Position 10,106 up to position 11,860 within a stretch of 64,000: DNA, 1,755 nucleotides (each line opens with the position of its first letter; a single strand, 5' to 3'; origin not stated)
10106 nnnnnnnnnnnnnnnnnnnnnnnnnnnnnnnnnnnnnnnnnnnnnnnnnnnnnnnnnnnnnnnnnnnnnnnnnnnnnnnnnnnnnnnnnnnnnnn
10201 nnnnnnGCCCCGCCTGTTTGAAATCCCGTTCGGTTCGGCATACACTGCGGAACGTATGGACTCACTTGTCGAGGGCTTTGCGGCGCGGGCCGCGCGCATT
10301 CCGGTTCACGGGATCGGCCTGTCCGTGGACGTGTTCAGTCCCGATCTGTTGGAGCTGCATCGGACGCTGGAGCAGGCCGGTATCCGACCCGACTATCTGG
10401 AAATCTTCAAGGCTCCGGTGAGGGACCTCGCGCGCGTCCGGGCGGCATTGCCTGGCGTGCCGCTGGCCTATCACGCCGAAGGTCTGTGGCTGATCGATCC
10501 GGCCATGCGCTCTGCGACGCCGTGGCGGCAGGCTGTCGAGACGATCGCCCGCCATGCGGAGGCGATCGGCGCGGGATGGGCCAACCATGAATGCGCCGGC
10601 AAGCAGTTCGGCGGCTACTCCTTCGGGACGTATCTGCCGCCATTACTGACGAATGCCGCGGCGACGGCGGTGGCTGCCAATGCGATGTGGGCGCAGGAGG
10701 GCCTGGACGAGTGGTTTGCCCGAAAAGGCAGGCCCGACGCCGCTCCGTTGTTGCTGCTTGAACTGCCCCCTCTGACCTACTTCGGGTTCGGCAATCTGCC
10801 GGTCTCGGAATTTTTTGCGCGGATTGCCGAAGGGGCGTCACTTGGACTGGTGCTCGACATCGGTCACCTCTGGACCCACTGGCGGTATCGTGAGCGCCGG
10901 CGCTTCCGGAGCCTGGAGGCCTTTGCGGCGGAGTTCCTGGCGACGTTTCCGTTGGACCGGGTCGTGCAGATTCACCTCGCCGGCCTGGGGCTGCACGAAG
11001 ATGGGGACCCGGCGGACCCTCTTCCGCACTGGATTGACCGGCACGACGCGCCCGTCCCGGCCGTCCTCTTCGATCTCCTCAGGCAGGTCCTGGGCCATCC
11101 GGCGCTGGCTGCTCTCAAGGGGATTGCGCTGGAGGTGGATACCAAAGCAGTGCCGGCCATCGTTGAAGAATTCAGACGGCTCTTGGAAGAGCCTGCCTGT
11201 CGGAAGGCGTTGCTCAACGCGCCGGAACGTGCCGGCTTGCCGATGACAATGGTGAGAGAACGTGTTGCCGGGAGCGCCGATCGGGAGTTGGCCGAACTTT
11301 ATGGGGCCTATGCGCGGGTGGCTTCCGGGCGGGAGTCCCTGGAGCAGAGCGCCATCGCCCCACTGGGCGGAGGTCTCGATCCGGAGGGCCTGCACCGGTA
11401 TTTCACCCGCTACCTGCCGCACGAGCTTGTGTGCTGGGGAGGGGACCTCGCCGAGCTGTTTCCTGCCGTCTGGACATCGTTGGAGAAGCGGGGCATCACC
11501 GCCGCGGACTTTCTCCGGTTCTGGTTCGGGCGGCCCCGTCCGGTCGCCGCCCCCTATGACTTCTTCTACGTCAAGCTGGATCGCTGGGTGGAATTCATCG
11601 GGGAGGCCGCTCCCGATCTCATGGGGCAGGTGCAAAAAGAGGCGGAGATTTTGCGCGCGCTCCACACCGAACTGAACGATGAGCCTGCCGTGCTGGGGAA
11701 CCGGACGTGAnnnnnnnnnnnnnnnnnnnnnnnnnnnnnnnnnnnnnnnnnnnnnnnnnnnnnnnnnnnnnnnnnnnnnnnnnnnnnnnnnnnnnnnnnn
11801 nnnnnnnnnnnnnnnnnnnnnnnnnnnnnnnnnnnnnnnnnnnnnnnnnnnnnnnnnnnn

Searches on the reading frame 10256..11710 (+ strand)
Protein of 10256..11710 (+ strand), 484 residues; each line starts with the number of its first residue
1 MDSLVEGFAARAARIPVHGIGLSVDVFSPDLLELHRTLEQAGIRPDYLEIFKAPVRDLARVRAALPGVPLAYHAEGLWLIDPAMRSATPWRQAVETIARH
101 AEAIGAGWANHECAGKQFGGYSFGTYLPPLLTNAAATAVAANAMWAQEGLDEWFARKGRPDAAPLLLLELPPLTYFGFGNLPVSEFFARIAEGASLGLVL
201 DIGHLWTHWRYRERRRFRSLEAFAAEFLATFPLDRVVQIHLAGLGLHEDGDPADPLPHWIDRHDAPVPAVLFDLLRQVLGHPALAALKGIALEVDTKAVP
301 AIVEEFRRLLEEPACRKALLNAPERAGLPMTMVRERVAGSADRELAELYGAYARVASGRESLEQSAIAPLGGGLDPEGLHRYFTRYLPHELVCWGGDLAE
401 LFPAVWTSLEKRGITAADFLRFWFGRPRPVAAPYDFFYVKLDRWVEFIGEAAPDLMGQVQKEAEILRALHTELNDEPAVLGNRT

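Call 3: search_protein_families(library=pfam, proteins=[window:10256-11710:+], max_evalue=0.01)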
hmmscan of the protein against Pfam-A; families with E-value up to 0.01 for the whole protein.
window:10256-11710:+ (484 aa): 1 family
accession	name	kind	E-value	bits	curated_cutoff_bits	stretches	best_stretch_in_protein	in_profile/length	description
PF05114.20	MbnB_TglH_ChrH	-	6e-12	45.8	25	1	57-297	38-244/263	RiPP precursor modification enzyme MbnB/TglH/ChrH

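Call 4: search_protein_families(library=ncbifam, proteins=[window:10256-11710:+], max_evalue=0.01)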
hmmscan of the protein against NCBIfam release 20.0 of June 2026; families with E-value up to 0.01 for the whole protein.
window:10256-11710:+ (484 aa): 3 families
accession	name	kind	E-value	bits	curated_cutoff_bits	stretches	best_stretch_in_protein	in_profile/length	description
NF050151.1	RiPP_MNIO_ApyH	equivalog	2.3e-08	33.5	400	1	166-284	148-251/283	multinuclear non-heme iron-dependent oxidative enzyme ApyH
NF050167.1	MNIO_BufB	equivalog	1.8e-07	30.8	310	1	174-281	137-234/262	MNIO family bufferin maturase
NF003818.2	PRK05409.1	equivalog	0.0038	16.9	360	0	223-281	182-233/264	HvfB family MNIO-type RiPP peptide maturase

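Call 9: find_homologous_proteins(query=window:10256-11707:+, max_evalue=0.001)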
Query window:10256-11707:+ (484 aa): 1175 proteins with E <= 0.001 among 8000 candidates; the best 120 are listed.
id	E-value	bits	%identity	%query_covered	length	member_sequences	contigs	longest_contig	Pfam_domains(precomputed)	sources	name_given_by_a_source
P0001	0.0e+0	1100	100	100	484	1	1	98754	PF05114.21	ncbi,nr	ncbi:MAG: DUF692 family protein [Nitrospirae bacterium]|nr:MAG: DUF692 family protein [Nitrospirota 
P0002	3.5e-253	859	78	100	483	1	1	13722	PF05114.21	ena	-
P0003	1.5e-252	857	79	99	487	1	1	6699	PF05114.21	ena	-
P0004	1.1e-249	848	78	100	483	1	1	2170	PF05114.21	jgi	jgi:uncharacterized protein (UPF0276 family)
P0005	4.9e-248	842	78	100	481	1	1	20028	PF05114.21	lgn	-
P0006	7.0e-248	842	79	98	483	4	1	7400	PF05114.21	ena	-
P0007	2.7e-247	840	77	99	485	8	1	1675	PF05114.21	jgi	-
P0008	2.9e-247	840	77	100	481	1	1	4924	PF05114.21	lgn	-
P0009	6.4e-247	839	77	100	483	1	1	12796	PF05114.21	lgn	-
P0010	1.3e-245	834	77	99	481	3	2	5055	PF05114.21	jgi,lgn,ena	-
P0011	1.9e-245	834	77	99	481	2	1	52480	PF05114.21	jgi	jgi:uncharacterized protein (UPF0276 family)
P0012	4.7e-245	832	76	100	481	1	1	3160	PF05114.21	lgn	-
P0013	1.6e-244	831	76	100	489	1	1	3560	PF05114.21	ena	-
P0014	2.3e-243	827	77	100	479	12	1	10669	PF05114.21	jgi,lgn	jgi:uncharacterized protein (UPF0276 family)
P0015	5.9e-241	819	76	100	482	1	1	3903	PF05114.21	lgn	-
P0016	1.3e-239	815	76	100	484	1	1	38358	PF05114.21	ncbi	-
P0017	1.8e-239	814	75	100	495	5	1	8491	PF05114.21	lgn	-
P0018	1.9e-238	811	74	99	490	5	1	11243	PF05114.21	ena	-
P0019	5.0e-236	803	74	100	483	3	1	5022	PF05114.21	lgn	-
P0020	3.2e-234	797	74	100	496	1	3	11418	PF05114.21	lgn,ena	-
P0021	5.9e-234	796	74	100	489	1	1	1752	PF05114.21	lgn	-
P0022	8.3e-227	772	69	100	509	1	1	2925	PF05114.21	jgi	jgi:sugar phosphate isomerase/epimerase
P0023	1.2e-226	772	72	99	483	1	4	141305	PF05114.21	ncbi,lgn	-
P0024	2.7e-225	767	70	99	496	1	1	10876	PF05114.21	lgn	-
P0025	1.1e-215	736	68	100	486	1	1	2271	PF05114.21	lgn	-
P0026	1.4e-213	729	70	99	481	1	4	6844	PF05114.21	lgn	-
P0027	3.0e-211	721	66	99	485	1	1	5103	PF05114.21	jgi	jgi:uncharacterized protein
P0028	3.0e-207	708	66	99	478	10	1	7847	PF05114.21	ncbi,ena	-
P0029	7.1e-205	700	65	99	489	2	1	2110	PF05114.21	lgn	-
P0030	5.9e-203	694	67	99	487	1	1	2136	PF05114.21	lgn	-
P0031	1.4e-199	683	66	98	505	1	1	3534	PF05114.21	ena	-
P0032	2.6e-198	678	65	99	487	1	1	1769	PF05114.21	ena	-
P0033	3.8e-198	678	65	98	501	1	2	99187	PF05114.21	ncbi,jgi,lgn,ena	-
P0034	1.7e-194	666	60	98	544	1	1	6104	PF05114.21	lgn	-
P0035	4.3e-193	661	62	99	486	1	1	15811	PF05114.21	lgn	-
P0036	3.9e-190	651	63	98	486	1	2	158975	PF05114.21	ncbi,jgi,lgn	jgi:uncharacterized protein (UPF0276 family)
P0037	1.9e-188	646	64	99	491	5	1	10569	PF05114.21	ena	-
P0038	7.2e-188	644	62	99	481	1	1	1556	PF05114.21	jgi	jgi:uncharacterized protein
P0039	5.1e-184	631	63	99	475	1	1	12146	PF05114.21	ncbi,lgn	-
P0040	3.1e-183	629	60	97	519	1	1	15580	PF05114.21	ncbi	-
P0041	2.2e-174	599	57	99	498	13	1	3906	PF05114.21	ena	-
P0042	3.6e-173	595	56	99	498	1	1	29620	PF05114.21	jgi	jgi:uncharacterized protein (UPF0276 family)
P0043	1.4e-172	593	58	99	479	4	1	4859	PF05114.21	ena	-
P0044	5.2e-172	592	56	98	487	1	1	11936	PF05114.21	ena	-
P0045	5.2e-170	585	57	99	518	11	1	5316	PF05114.21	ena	-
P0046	1.4e-168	580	57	99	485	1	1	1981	PF05114.21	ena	-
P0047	5.3e-168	578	57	97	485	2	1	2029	PF05114.21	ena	-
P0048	5.3e-168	578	57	99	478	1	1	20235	PF05114.21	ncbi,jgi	ncbi:MAG TPA: DUF692 family protein [Nitrospirales bacterium]|jgi:hypothetical protein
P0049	6.8e-168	578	56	100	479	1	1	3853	PF05114.21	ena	-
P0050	3.3e-167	576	57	99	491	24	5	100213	PF05114.21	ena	-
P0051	1.3e-166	574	57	98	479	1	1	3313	PF05114.21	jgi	jgi:hypothetical protein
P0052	7.0e-165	568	56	99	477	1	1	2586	PF05114.21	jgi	jgi:sugar phosphate isomerase/epimerase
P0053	1.2e-160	554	55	99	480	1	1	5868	PF05114.21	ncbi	-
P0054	8.3e-160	551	55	98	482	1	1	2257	PF05114.21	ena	-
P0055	2.5e-159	550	55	98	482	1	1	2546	PF05114.21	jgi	-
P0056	1.2e-158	547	54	98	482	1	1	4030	PF05114.21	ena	-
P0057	4.5e-158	546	54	98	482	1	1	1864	PF05114.21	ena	-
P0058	9.1e-158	545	54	97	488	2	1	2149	PF05114.21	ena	-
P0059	3.0e-157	543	54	96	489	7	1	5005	PF05114.21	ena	-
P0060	1.2e-156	541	52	98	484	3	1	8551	PF05114.21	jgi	jgi:hypothetical protein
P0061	1.4e-156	541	55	96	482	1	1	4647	PF05114.21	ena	-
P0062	4.8e-156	539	51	98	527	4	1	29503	PF05114.21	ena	-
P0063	8.1e-155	535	54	98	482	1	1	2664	PF05114.21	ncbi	ncbi:MAG: DUF692 family multinuclear iron-containing protein [Nitrospirota bacterium]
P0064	1.4e-154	534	52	98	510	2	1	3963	PF05114.21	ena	-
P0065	2.1e-154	533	50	98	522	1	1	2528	PF05114.21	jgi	-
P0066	2.3e-154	533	52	98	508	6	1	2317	PF05114.21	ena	-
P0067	2.1e-152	527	52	98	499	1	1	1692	PF05114.21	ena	-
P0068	5.6e-151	522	51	98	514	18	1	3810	PF05114.21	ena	-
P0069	7.7e-149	515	53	98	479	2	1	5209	PF05114.21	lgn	-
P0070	1.4e-142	494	50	99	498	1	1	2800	PF05114.21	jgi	jgi:uncharacterized protein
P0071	3.0e-140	487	50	98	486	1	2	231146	PF05114.21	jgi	jgi:uncharacterized protein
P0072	3.2e-129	450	66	63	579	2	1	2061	PF05114.21,PF00849.28,PF01479.31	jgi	jgi:23S rRNA pseudouridine2604 synthase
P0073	2.4e-127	444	45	98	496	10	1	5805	PF05114.21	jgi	jgi:uncharacterized protein (UPF0276 family)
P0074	2.3e-126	441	45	97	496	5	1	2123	PF05114.21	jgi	jgi:uncharacterized protein (UPF0276 family)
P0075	2.3e-126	441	44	98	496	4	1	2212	PF05114.21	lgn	-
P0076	2.9e-126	441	44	98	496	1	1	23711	PF05114.21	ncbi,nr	ncbi:MAG: DUF692 family protein [Nitrospirae bacterium]|nr:DUF692 family protein [Nitrospirota bacte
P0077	4.1e-126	440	44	98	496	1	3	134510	PF05114.21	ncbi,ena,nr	ncbi:MAG: DUF692 domain-containing protein [Nitrospira sp. CG24E]|nr:MAG: DUF692 domain-containing p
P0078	4.2e-126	440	45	97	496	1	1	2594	PF05114.21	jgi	jgi:uncharacterized protein (UPF0276 family)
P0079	5.8e-126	440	46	98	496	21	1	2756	PF05114.21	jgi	jgi:uncharacterized protein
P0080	7.9e-126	439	47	100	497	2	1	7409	PF05114.21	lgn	-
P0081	9.9e-126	439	44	98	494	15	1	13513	PF05114.21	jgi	-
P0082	1.1e-125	439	46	99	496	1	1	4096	PF05114.21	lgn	-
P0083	1.6e-125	438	45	98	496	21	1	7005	PF05114.21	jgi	jgi:uncharacterized protein (UPF0276 family)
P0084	1.8e-125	438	44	98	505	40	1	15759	PF05114.21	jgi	-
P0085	2.0e-125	438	45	97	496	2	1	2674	PF05114.21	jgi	jgi:uncharacterized protein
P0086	2.3e-125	438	46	98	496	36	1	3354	PF05114.21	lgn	-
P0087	3.1e-125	437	45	98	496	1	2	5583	PF05114.21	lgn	-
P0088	3.3e-125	437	45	99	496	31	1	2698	PF05114.21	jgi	jgi:uncharacterized protein (UPF0276 family)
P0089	3.4e-125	437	46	98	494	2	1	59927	PF05114.21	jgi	jgi:uncharacterized protein (UPF0276 family)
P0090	4.2e-125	437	44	99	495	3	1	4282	PF05114.21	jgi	jgi:uncharacterized protein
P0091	4.4e-125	437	44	98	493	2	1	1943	PF05114.21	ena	-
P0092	8.1e-125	436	45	98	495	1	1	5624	PF05114.21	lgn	-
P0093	8.7e-125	436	45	98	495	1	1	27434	PF05114.21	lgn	-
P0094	8.8e-125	436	45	100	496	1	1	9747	PF05114.21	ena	-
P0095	1.3e-124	435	46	99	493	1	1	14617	PF05114.21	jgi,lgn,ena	-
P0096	1.7e-124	435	44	98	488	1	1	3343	PF05114.21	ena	-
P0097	1.7e-124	435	44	98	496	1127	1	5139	PF05114.21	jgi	-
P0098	1.7e-124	435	46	99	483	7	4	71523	PF05114.21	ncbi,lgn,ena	-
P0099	1.9e-124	435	44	98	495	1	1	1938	PF05114.21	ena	-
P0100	2.1e-124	434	44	100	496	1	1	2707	PF05114.21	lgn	-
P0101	2.3e-124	434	44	100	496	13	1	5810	PF05114.21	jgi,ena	-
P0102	2.5e-124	434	45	99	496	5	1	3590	PF05114.21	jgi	jgi:uncharacterized protein (UPF0276 family)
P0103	2.8e-124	434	44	98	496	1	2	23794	PF05114.21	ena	-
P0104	2.8e-124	434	44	97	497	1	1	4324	PF05114.21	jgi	jgi:uncharacterized protein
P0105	2.9e-124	434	45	100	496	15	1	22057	PF05114.21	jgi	-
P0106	2.9e-124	434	47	98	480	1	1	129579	PF05114.21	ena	-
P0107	3.1e-124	434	44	100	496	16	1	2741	PF05114.21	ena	-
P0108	3.3e-124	434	46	98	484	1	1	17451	PF05114.21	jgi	-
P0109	3.4e-124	434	44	100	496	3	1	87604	PF05114.21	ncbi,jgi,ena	-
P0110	3.5e-124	434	43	98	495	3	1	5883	PF05114.21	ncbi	-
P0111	4.0e-124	434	45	97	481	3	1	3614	PF05114.21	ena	-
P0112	4.1e-124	434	44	100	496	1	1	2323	PF05114.21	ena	-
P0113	4.4e-124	433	44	98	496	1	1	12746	PF05114.21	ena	-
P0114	5.0e-124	433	45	98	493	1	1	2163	PF05114.21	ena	-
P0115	5.0e-124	433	44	100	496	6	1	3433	PF05114.21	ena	-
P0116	5.0e-124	433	44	98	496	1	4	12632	PF05114.21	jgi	jgi:uncharacterized protein (UPF0276 family)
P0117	5.1e-124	433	48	98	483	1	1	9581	PF05114.21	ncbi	ncbi:MAG: DUF692 family multinuclear iron-containing protein [Nitrospiraceae bacterium]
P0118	7.0e-124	433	44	100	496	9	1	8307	PF05114.21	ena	-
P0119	7.9e-124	433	44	98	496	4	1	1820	PF05114.21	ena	-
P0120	8.9e-124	432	45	98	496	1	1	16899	PF05114.21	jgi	jgi:uncharacterized protein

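Call 10: find_encoding_contigs(protein=P0077, flank=8000, max_places=2)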
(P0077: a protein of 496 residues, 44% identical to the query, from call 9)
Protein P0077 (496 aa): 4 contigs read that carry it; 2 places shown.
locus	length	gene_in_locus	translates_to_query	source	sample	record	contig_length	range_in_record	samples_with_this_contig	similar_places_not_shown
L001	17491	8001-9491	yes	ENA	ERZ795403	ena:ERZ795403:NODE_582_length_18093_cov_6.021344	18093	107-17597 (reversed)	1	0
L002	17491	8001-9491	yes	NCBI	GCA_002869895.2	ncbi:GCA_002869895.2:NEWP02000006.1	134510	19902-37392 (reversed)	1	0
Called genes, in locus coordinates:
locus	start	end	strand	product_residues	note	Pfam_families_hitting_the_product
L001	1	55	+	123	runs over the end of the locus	PF00072:Response_reg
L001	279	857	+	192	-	PF00731:AIRC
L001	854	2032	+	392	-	PF22660:RS_preATP-grasp-like, PF02222:ATP-grasp, PF17769:PurK_C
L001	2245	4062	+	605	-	PF02518:HATPase_c, PF00072:Response_reg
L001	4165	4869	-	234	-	PF01694:Rhomboid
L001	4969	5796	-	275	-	-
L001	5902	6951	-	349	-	PF18306:LDcluster4, PF03641:Lysine_decarbox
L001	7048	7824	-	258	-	PF00571:CBS (weak)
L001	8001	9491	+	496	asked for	PF05114:MbnB_TglH_ChrH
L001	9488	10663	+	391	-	PF01207:Dus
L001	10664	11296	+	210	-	PF02545:Maf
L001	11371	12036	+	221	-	-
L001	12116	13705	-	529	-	PF13432:TPR_16 (faint), PF14559:TPR_19 (faint), PF13431:TPR_17 (faint)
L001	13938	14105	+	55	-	-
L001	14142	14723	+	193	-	-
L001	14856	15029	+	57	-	-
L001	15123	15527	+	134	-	-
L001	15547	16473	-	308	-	-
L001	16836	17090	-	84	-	-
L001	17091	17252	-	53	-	-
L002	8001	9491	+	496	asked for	PF05114:MbnB_TglH_ChrH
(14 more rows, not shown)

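Call 11: find_encoding_contigs(protein=P0071, flank=8000, max_places=2)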
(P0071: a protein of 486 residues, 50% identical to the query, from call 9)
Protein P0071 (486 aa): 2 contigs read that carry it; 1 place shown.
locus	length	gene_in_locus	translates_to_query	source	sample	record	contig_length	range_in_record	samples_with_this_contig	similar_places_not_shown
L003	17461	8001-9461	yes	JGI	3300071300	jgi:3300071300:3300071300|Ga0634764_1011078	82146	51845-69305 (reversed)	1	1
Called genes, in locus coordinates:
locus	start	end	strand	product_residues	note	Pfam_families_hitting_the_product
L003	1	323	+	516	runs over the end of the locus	PF12072:RNase_Y_N, PF00013:KH_1, PF01966:HD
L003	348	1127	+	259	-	PF00149:Metallophos, PF13277:YmdB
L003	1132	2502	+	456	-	PF13742:tRNA_anti_2, PF01336:tRNA_anti-codon, PF02601:Exonuc_VII_L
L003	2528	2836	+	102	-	PF02609:Exonuc_VII_S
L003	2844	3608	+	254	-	PF01728:FtsJ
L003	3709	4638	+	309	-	PF01073:3Beta_HSD, PF01370:Epimerase, PF02719:Polysacc_synt_2, PF04321:RmlD_sub_bind, PF07993:NAD_binding_4 (faint), PF13460:NAD_binding_10 (weak), PF16363:GDP_Man_Dehyd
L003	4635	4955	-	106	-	PF00581:Rhodanese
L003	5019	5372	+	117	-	PF03091:CutA1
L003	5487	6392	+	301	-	PF01551:Peptidase_M23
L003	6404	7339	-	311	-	PF01663:Phosphodiest, PF01676:Metalloenzyme, PF00884:Sulfatase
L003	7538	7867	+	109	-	-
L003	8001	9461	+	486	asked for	PF05114:MbnB_TglH_ChrH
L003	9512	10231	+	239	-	PF01479:S4, PF00849:PseudoU_synth_2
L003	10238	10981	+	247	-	PF01182:Glucosamine_iso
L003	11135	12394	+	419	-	PF00437:T2SSE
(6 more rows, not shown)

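Call 12: find_encoding_contigs(protein=P0036, flank=8000, max_places=2)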
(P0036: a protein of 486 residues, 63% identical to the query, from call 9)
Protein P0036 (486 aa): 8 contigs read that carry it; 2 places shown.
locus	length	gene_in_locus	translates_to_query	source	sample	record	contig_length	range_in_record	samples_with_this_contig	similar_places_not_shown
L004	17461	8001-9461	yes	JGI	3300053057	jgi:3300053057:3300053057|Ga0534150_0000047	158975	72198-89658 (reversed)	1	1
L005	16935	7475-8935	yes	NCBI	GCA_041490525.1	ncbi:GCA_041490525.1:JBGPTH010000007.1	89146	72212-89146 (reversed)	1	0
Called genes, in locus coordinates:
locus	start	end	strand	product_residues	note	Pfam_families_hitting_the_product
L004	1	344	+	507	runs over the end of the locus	PF12072:RNase_Y_N, PF00013:KH_1, PF01966:HD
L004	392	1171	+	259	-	PF00149:Metallophos, PF13277:YmdB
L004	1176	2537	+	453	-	PF13742:tRNA_anti_2, PF01336:tRNA_anti-codon, PF02601:Exonuc_VII_L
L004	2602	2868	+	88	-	PF02609:Exonuc_VII_S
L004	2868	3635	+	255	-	PF01479:S4 (weak), PF01728:FtsJ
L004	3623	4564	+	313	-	PF01073:3Beta_HSD, PF01370:Epimerase, PF02719:Polysacc_synt_2, PF04321:RmlD_sub_bind, PF13460:NAD_binding_10 (weak), PF16363:GDP_Man_Dehyd, PF07993:NAD_binding_4 (weak)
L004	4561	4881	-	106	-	PF00581:Rhodanese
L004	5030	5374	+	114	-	PF03091:CutA1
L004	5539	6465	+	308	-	PF01551:Peptidase_M23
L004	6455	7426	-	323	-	PF00884:Sulfatase, PF01663:Phosphodiest, PF01676:Metalloenzyme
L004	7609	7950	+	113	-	-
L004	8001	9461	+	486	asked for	PF05114:MbnB_TglH_ChrH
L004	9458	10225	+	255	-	PF01479:S4, PF00849:PseudoU_synth_2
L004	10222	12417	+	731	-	PF02310:B12-binding (weak), PF04055:Radical_SAM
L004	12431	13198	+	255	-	PF01182:Glucosamine_iso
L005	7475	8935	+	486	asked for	PF05114:MbnB_TglH_ChrH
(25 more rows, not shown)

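Call 15: find_related_loci(query=A1, collection=genome_contigs, flank=6000)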
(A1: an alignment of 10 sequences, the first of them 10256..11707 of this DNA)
Query A1 (484 aa) in genome_contigs; peptide patterns used: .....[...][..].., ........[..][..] (x = any residue, [..] = any of these).
269 stretches matched a pattern; 265 encode a relative of the query (tblastn E <= 1e-3); the best 80 are kept; 80 distinct loci.
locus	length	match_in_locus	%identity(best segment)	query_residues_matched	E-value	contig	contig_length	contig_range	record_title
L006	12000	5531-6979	76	1-480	0e+0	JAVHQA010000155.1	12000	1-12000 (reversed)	MAG: Nitrospirales bacterium isolate WB02no2_63_24 NODE_4212_length_12000_cov_13.458267, whole genome shotgun sequence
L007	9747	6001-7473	74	1-480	0e+0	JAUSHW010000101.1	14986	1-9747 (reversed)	MAG: Nitrospirales bacterium isolate E14_metabat.bin.209 E14_k141_100409, whole genome shotgun sequence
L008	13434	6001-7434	72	1-479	0e+0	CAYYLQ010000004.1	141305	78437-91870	MAG TPA_asm: uncultured Nitrospirales bacterium isolate SRP273308_co1_254 genome assembly, contig: NODE_128_length_14130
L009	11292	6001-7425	65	1-476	0e+0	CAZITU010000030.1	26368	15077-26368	MAG TPA_asm: uncultured Nitrospirales bacterium isolate binchicken_co21_455 genome assembly, contig: NODE_785_length_263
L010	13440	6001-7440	63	1-476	3e-164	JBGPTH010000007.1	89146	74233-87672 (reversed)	MAG: Nitrospiria bacterium isolate OBJ1_062018_110_73 k141_1201165_length_89146_cov_15.5974, whole genome shotgun sequen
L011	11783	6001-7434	67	1-484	0e+0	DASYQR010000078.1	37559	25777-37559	MAG TPA_asm: Nitrospirales bacterium isolate SMAG_U4490 k141_79315, whole genome shotgun sequence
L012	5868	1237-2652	55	8-484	3e-150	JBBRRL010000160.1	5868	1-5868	MAG: Nitrospirales bacterium isolate La5-N1 La5_metabat2.088_K_1258675_L_5868_cov_6.0000, whole genome shotgun sequence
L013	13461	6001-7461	45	6-484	9e-130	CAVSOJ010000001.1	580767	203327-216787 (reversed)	MAG: Nitrospirota bacterium isolate MFD01561.bin.2.89 genome assembly, contig: contig_1355, whole genome shotgun sequenc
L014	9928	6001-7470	45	2-483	1e-129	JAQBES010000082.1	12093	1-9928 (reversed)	MAG: Nitrospirota bacterium isolate MAG_433_bin-01 433_bin-01_ctg-082, whole genome shotgun sequence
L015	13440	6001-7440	44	2-475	1e-129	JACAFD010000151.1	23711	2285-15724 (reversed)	MAG: Nitrospirae bacterium isolate L.E.N.18 k119_287193, whole genome shotgun sequence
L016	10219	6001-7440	45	2-475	1e-129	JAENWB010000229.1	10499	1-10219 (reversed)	MAG: Nitrospiraceae bacterium isolate 3_4_m_bin12 c_000003698044, whole genome shotgun sequence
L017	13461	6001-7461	44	6-484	2e-129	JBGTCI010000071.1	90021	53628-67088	MAG: Nitrospiraceae bacterium isolate JTS-RE116 k141_2518223, whole genome shotgun sequence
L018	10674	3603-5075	43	2-483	6e-129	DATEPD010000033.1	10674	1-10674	MAG TPA_asm: Nitrospiraceae bacterium isolate SMAG_U9012 k141_1588640, whole genome shotgun sequence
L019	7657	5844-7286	45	1-475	5e-129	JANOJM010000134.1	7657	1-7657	MAG: Nitrospiraceae bacterium isolate VAR_48_metabat_227 VAR_48_k141_679775, whole genome shotgun sequence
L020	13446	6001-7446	44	6-479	2e-128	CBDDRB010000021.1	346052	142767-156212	uncultured bacterium isolate s7_161 genome assembly, contig: s7_161.fak141_2602123, whole genome shotgun sequence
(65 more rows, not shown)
